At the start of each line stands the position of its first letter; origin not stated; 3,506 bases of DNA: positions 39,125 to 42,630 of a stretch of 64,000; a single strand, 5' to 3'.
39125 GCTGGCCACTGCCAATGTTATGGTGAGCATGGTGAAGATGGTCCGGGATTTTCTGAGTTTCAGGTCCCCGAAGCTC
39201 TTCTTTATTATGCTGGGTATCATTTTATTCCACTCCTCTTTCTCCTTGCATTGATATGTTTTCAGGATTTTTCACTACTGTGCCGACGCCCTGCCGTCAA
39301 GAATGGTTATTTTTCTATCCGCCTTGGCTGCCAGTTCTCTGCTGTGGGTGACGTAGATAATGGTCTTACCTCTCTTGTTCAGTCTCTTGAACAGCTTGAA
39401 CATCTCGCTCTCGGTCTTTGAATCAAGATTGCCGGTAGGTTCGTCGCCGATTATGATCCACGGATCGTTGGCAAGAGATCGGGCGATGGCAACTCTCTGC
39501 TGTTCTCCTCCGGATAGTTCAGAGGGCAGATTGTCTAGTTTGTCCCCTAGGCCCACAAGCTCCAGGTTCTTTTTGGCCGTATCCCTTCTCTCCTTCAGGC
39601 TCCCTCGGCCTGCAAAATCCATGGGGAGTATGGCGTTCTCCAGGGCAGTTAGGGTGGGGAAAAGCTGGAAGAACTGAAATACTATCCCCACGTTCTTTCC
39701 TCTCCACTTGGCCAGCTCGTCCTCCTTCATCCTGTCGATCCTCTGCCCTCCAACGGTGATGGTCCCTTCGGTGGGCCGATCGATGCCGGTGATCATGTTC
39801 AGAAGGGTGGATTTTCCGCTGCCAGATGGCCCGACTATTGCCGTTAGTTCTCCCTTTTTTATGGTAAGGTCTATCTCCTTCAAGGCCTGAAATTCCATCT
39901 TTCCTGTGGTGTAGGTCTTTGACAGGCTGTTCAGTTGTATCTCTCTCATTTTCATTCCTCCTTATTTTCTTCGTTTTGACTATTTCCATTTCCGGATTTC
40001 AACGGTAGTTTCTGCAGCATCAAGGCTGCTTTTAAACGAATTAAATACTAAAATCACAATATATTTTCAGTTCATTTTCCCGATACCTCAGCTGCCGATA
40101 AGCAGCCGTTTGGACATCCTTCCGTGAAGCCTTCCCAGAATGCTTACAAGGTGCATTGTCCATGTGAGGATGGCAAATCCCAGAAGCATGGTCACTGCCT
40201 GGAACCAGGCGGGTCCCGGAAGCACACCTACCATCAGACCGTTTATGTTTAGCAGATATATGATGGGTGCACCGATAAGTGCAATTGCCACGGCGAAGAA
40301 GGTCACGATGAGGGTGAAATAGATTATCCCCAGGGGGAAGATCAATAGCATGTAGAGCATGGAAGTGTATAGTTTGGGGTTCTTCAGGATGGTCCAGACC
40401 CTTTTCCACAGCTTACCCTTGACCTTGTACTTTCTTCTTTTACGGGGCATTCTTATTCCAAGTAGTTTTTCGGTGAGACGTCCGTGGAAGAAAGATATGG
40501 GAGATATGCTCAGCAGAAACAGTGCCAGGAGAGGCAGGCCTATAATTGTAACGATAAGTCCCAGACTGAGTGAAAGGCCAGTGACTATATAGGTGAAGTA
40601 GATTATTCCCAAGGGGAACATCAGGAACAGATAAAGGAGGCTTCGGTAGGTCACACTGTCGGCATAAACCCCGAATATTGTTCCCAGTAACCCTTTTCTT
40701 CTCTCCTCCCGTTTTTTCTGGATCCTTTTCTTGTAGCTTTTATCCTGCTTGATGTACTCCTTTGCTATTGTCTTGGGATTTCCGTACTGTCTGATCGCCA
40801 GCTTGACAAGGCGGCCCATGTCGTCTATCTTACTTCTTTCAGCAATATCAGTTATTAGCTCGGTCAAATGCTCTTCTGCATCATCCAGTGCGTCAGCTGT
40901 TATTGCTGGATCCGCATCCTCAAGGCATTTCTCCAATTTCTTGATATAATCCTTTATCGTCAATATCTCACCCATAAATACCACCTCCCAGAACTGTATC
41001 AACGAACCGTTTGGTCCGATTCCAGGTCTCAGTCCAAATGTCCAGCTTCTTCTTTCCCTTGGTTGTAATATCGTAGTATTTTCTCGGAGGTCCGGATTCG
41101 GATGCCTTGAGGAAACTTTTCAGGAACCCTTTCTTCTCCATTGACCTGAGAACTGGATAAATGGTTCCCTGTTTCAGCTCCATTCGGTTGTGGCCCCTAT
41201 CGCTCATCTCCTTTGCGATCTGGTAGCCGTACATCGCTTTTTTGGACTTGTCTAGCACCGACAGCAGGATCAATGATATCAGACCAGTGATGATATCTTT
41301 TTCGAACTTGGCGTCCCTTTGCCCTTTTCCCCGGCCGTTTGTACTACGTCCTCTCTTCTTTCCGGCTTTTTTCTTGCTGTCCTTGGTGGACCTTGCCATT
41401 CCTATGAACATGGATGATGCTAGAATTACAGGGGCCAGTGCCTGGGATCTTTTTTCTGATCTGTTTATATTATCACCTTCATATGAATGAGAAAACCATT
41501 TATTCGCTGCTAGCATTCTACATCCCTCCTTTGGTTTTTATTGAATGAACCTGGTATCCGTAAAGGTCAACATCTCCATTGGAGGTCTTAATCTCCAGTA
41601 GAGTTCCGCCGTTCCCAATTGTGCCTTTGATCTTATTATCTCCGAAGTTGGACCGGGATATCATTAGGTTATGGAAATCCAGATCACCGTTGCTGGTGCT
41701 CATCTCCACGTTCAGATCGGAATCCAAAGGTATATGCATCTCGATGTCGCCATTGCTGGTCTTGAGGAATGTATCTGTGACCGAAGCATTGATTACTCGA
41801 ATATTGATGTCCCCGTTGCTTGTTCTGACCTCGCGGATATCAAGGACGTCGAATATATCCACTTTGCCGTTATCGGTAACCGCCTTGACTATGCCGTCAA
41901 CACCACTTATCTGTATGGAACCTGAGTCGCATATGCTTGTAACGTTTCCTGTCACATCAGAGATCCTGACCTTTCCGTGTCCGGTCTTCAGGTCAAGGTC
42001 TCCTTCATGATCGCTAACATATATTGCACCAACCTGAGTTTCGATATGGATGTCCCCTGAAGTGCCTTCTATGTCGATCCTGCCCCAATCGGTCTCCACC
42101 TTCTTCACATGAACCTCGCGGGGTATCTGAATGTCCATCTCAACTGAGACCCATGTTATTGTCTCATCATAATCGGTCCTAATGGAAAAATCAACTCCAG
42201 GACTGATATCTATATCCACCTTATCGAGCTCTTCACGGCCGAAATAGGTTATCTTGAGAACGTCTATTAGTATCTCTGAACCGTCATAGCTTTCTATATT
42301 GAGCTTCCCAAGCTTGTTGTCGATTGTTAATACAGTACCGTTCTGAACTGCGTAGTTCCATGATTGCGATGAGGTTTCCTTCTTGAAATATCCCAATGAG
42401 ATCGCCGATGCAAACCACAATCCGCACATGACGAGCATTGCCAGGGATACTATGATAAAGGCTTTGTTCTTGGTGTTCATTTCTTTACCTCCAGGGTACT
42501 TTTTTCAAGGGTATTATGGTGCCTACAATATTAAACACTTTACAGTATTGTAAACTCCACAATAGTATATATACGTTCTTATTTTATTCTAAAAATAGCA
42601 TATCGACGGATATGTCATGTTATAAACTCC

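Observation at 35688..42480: Radical-SAM/SPASM enzyme co-transcribed with a double-FtsX ABC exporter and a PadR/DUF1700/DUF4097 envelope-stress triad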

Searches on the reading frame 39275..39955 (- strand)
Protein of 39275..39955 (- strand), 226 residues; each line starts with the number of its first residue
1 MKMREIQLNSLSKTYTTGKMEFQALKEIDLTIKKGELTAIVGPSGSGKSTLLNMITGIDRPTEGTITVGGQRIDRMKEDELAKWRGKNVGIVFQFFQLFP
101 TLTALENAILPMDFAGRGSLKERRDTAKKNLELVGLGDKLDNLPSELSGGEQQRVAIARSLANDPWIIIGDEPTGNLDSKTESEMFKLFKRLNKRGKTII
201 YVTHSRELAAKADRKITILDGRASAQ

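Call 3: search_protein_families(library=pfam, proteins=[window:39275-39955:-], max_evalue=0.01)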
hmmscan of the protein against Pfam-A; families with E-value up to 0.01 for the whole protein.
window:39275-39955:- (226 aa): 14 families
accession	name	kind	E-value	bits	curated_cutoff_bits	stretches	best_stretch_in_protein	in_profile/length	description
PF00005.33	ABC_tran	-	4.5e-39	134.6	25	1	25-174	1-136/137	ABC transporter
PF02463.25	SMC_N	-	2.5e-07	30.8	40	0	22-55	10-44/220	RecF/RecN/SMC N terminal domain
PF13304.12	AAA_21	-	2.3e-06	28.4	27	1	37-55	1-19/304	AAA domain, putative AbiEii toxin, Type IV TA system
PF13555.12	AAA_29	-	1.8e-05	24.8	27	1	26-53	15-40/61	P-loop containing region of AAA domain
PF03193.22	RsgA_GTPase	-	2.2e-05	24.8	30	1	14-58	86-129/174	RsgA GTPase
PF13476.12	AAA_23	-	4.3e-05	24.7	27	1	26-56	13-40/201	AAA domain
PF13175.12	AAA_15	-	4.6e-05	23.7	32.1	1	22-55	11-43/374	AAA ATPase domain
PF00350.29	Dynamin_N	-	0.002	18.6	27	1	39-66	2-30/168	Dynamin family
PF01926.29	MMR_HSR1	-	0.0029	18.2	21.9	1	39-58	3-22/113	50S ribosome-binding GTPase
PF13481.12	AAA_25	-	0.0029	17.7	27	0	31-52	29-50/195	AAA domain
PF25199.1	nSTAND_NTPase5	-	0.003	17.8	34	0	31-53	37-59/145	Novel STAND NTPase 5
PF13479.12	AAA_24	-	0.0078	16.5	27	0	39-55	6-22/195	AAA domain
PF13401.12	AAA_22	-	0.0079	17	27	0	36-56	6-26/130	AAA domain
PF13671.12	AAA_33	-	0.0087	16.8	27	0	37-53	1-17/143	AAA domain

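Call 4: search_protein_families(library=ncbifam, proteins=[window:39275-39955:-], max_evalue=0.01)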
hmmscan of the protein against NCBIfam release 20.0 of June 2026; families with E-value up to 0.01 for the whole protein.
window:39275-39955:- (226 aa): 203 families (the best 25 are shown)
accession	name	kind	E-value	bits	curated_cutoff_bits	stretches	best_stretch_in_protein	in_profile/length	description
TIGR02211.1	LolD_lipo_ex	equivalog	4.1e-69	232.5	307.75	1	6-222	2-218/221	lipoprotein-releasing ABC transporter ATP-binding protein LolD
TIGR02673.1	FtsE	equivalog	5.6e-64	215.7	264.85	1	6-220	2-211/214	cell division ATP-binding protein FtsE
NF007826.0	PRK10535.1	equivalog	7.1e-62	209.6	966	1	6-222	5-220/648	macrolide ABC transporter ATP-binding protein/permease MacB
NF007879.0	PRK10584.1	equivalog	5.8e-60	202.8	336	1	6-222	7-223/228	putative ABC transporter ATP-binding protein YbbA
NF008639.0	PRK11629.1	equivalog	4.2e-59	199.8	360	1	6-224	7-225/234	lipoprotein-releasing ABC transporter ATP-binding protein LolD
NF038007.1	ABC_ATP_DarD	equivalog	1.7e-56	191.1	375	1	6-222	2-217/218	darobactin export ABC transporter ATP-binding protein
TIGR02982.1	heterocyst_DevA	subfamily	6.1e-55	186.2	295.8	1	6-222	2-218/220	ABC exporter ATP-binding subunit, DevA family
TIGR03608.1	L_ocin_972_ABC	subfamily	9.7e-55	185.2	254.85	1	22-218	11-206/206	putative bacteriocin export ABC transporter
TIGR04521.1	ECF_ATPase_2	equivalog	1.2e-50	172.2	330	1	6-220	1-219/279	energy-coupling factor transporter ATPase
NF007027.0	PRK09493.1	equivalog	1.2e-49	168.9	379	1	9-222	5-213/240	glutamine ABC transporter ATP-binding protein GlnQ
TIGR02315.1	ABC_phnC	equivalog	7.9e-49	166.3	266.1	1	6-220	2-221/243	phosphonate ABC transporter ATP-binding protein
TIGR01186.1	proV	subfamily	1.1e-48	166.2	326.6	1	23-219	7-203/363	betaine/proline/choline family ABC transporter ATP-binding protein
TIGR02314.1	ABC_MetN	equivalog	1.7e-47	162.1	499.7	1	6-220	2-215/343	methionine ABC transporter ATP-binding protein MetN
TIGR03265.1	PhnT2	equivalog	3.3e-47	161.4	457.7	1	5-220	4-209/353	putative 2-aminoethylphosphonate ABC transporter ATP-binding protein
NF040933.2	ABC_arch_GlcV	equivalog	2.8e-46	158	450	1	5-220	2-217/357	glucose ABC transporter ATP-binding protein GlcV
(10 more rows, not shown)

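Call 64: search_protein_families(library=padloc, proteins=[window:39275-39955:-], max_evalue=0.001)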
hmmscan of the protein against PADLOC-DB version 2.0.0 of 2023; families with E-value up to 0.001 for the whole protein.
window:39275-39955:- (226 aa): 22 families
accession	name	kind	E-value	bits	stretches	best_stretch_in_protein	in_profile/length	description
PDLC04135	mad3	-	5.2e-36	123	2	76-217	214-336/374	mads_3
PDLC04140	mad8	-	1.4e-13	49.1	1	23-207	15-235/314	mads_8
PDLC02980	AriA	-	7.3e-08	30.7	1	37-58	1-22/304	-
PDLC02914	ATPase-Toprim_I-B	-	2.6e-07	28.2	0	147-211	185-250/443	-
PDLC04164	AriA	-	2.7e-07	28.4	0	145-210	170-237/253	-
PDLC03878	NsnB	-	5e-07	27.8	0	163-212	235-284/345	-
PDLC02979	AriA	-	7.6e-07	27.2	0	22-55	11-43/373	-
PDLC02335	AbiLi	-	9.1e-06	22.9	0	36-56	77-97/326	AbiLi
PDLC04032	PD-T4-4_A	-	5.3e-05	20.3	0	157-206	340-388/474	-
PDLC00284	PtuA1|PtuA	-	6.4e-05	20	1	20-56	68-104/545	AAA ATPase domain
PDLC00289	PtuA1|PtuA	-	9.4e-05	19.6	0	145-219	226-303/404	AAA ATPase domain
PDLC00281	PtuA1|PtuA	-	0.00013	19.2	1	1-65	4-67/448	AAA ATPase domain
PDLC04182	HEC-01A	-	0.00017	18.7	1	22-56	12-52/406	-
PDLC04710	PDC-M56A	-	0.00019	18.5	0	30-55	15-40/382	-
PDLC04734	PDC-M62A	-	0.00019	18.5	1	23-57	48-82/597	-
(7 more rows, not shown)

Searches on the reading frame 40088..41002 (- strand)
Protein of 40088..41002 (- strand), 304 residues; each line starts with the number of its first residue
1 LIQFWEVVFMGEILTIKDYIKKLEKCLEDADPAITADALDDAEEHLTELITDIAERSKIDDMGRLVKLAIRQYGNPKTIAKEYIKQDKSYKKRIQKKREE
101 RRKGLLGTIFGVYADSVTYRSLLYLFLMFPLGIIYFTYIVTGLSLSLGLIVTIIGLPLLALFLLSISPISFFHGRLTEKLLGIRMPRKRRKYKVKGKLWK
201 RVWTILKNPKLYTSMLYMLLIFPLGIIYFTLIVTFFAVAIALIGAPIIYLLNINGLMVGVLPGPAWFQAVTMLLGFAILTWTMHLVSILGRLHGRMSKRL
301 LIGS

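Call 3: search_protein_families(library=pfam, proteins=[window:40088-41002:-], max_evalue=0.01)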
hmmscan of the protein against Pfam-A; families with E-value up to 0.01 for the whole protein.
window:40088-41002:- (304 aa): 2 families
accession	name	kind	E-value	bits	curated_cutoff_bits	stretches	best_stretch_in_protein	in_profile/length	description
PF13796.11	Sensor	-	9.2e-36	123.7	28.2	2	124-301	1-162/162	Putative sensor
PF22564.2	HAAS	-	8.8e-05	23.2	27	1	18-82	1-55/55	HAAS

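Call 4: search_protein_families(library=ncbifam, proteins=[window:40088-41002:-], max_evalue=0.01)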
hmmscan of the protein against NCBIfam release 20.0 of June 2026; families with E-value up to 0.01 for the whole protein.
window:40088-41002:- (304 aa): 0 families

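Call 64: search_protein_families(library=padloc, proteins=[window:40088-41002:-], max_evalue=0.001)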
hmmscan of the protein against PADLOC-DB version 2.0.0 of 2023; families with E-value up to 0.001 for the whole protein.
window:40088-41002:- (304 aa): 0 families

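Call 74: find_related_loci(query=window:40088-40975:-, collection=metagenome_contigs, flank=8000)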
Query window:40088-40975:- (295 aa) in metagenome_contigs; peptide patterns used: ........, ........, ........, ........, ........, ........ (x = any residue, [..] = any of these).
357 stretches matched a pattern; 4 encode a relative of the query (tblastn E <= 1e-3); 4 distinct loci.
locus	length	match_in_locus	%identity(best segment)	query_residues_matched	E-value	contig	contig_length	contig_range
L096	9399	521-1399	46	6-285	2e-83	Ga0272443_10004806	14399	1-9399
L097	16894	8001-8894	44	1-293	2e-71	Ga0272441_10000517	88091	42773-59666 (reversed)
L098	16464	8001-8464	60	7-227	3e-44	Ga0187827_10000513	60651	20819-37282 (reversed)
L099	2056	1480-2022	40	72-257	2e-24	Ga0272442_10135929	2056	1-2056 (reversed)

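Call 77: search_protein_families(library=pfam, proteins=[L096:2324-5371:+, L096:6152-7006:-, L097:8934-10325:+, L097:10456-11271:+, L097:11812-13479:+, L097:5711-6460:+, L098:8667-9932:+, L098:9955-11607:+, L098:11634-12350:+, L098:4439-6352:+], max_evalue=0.0001)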
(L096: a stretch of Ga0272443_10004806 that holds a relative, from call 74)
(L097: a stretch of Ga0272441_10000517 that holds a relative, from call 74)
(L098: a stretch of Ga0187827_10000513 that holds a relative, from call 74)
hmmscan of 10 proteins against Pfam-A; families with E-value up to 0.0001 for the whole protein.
L096:2324-5371:+ (1016 aa): 2 families
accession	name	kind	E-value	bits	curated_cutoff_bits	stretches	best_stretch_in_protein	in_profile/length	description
PF02687.27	FtsX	-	8e-34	116.7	25.5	2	893-1008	3-119/120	FtsX-like permease C-terminal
PF12704.14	MacB_PCD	-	2.5e-10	41.4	27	1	85-281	1-185/207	MacB-like periplasmic core domain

L096:6152-7006:- (285 aa): 0 families

L097:8934-10325:+ (464 aa): 4 families
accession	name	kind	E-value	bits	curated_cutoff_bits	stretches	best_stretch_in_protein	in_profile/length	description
PF01794.25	Ferric_reduct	-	5.4e-13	49.5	28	1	75-191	2-120/121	Ferric reductase like transmembrane component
PF08022.18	FAD_binding_8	-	5.2e-10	39.8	22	1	239-309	4-77/109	FAD-binding domain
PF00175.26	NAD_binding_1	-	5.7e-07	30.6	22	1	343-441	2-107/109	Oxidoreductase NAD-binding domain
PF08030.17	NAD_binding_6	-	1e-05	26.1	22.2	0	341-384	5-53/156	Ferric reductase NAD binding domain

L097:10456-11271:+ (272 aa): 1 family
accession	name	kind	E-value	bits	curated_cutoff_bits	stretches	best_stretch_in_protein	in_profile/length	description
PF12483.13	GIDE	-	1.8e-07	31.2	23.6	1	108-236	22-133/160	E3 Ubiquitin ligase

L097:11812-13479:+ (556 aa): 1 family
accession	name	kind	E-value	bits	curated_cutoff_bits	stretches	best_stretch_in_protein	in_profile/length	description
PF04407.17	DUF531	-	1.3e-40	139.7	25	1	386-554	4-168/170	Protein of unknown function (DUF531)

L097:5711-6460:+ (250 aa): 0 families

L098:8667-9932:+ (422 aa): 2 families
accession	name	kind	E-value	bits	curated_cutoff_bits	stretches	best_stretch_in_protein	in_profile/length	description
PF01979.26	Amidohydro_1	-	1.2e-65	222.4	25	1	45-392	2-345/345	Amidohydrolase family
PF07969.17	Amidohydro_3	-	7.3e-17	62.4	29.7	1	135-392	209-471/472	Amidohydrolase family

L098:9955-11607:+ (551 aa): 3 families
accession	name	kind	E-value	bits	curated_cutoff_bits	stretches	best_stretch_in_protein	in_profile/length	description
PF13382.11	Adenine_deam_C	-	4.3e-54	182.9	27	1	381-543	3-168/169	Adenine deaminase C-terminal domain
PF01979.26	Amidohydro_1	-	2.1e-37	129.6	25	1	52-327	1-342/345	Amidohydrolase family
PF07969.17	Amidohydro_3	-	2.2e-06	27.9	29.7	0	274-319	404-452/472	Amidohydrolase family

L098:11634-12350:+ (239 aa): 2 families
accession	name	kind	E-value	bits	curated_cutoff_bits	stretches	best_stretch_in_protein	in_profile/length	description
PF00881.29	Nitroreductase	-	2.1e-32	113.1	23.5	1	59-237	1-167/167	Nitroreductase family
PF14512.11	TM1586_NiRdase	-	1.2e-06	28.8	27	0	183-237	80-132/215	Putative TM nitroreductase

L098:4439-6352:+ (638 aa): 1 family
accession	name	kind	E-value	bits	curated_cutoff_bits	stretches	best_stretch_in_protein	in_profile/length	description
PF07690.21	MFS_1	-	4.7e-31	108.4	33.4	2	21-366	4-346/347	Major Facilitator Superfamily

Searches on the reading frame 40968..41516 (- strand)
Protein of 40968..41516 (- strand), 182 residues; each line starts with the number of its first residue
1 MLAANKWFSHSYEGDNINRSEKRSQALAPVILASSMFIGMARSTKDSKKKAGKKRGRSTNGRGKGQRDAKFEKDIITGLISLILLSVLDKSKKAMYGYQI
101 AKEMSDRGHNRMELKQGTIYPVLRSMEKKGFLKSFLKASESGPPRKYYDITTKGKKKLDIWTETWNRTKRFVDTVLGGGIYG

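Call 3: search_protein_families(library=pfam, proteins=[window:40968-41516:-], max_evalue=0.01)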
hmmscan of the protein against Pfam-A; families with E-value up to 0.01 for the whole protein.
window:40968-41516:- (182 aa): 2 families
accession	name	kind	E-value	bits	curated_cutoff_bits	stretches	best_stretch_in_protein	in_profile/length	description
PF03551.20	PadR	-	5.3e-21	74.8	27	1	84-158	1-73/75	Transcriptional regulator PadR-like family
PF08461.16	HTH_12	-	0.0098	16.3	21.4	0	84-138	3-54/66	Ribonuclease R winged-helix domain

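Call 4: search_protein_families(library=ncbifam, proteins=[window:40968-41516:-], max_evalue=0.01)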
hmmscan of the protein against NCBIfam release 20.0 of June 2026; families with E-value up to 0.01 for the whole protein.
window:40968-41516:- (182 aa): 5 families
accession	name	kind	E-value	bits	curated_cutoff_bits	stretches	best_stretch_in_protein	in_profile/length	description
TIGR03433.1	padR_acidobact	paralog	8.5e-20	70.7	101.8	1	78-177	3-100/101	PadR family transcriptional regulator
NF006931.0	PRK09416.1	equivalog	1.4e-10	41.5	112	1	83-164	44-121/135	PadR family transcriptional regulator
TIGR02719.1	repress_PhaQ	equivalog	1.3e-09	38.5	139.35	1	79-175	25-116/138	poly-beta-hydroxybutyrate-responsive repressor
NF053635.1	TransRegRv3488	equivalog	1.5e-07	31.6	140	1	88-159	14-82/98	Rv3488 family transcriptional regulator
NF047699.2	sulf_reg_SurR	exception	0.0091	15.7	250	0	121-152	43-75/221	sulfur metabolism transcriptional regulator SurR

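Call 64: search_protein_families(library=padloc, proteins=[window:40968-41516:-], max_evalue=0.001)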
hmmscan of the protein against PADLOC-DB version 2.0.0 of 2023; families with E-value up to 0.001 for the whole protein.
window:40968-41516:- (182 aa): 0 families

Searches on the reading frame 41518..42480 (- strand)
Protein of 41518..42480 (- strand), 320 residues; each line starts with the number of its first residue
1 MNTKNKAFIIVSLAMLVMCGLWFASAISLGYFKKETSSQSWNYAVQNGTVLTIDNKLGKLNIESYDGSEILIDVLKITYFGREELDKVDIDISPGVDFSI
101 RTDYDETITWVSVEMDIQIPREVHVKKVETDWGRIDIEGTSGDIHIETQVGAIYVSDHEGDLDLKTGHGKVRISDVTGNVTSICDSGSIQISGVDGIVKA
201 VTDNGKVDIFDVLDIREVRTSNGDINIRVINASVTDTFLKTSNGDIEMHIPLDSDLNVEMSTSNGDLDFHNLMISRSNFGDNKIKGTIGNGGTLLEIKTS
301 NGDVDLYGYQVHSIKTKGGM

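Call 3: search_protein_families(library=pfam, proteins=[window:41518-42480:-], max_evalue=0.01)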
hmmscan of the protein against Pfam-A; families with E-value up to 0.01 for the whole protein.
window:41518-42480:- (320 aa): 2 families
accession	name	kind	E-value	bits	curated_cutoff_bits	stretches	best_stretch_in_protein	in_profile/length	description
PF13349.12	DUF4097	-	5.5e-14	52.6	22.9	1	98-306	44-246/247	Toastrack DUF4097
PF09922.15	LiaF-like_C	-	0.0042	17.4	29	0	229-270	34-75/114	Cell wall-active antibiotics response LiaF, C-terminal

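Call 4: search_protein_families(library=ncbifam, proteins=[window:41518-42480:-], max_evalue=0.01)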
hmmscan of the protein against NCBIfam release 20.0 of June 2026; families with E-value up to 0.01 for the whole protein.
window:41518-42480:- (320 aa): 2 families
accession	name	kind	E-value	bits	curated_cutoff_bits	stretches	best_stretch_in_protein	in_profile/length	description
NF049997.1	LiaG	equivalog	2.9e-11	43.1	285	1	134-305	119-285/286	LiaG family protein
NF038025.1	dapto_LiaX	exception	0.0026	16.6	350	0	40-266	250-464/512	daptomycin-sensing surface protein LiaX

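Call 64: search_protein_families(library=padloc, proteins=[window:41518-42480:-], max_evalue=0.001)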
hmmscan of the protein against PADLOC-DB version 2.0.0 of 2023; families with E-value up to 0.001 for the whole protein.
window:41518-42480:- (320 aa): 0 families
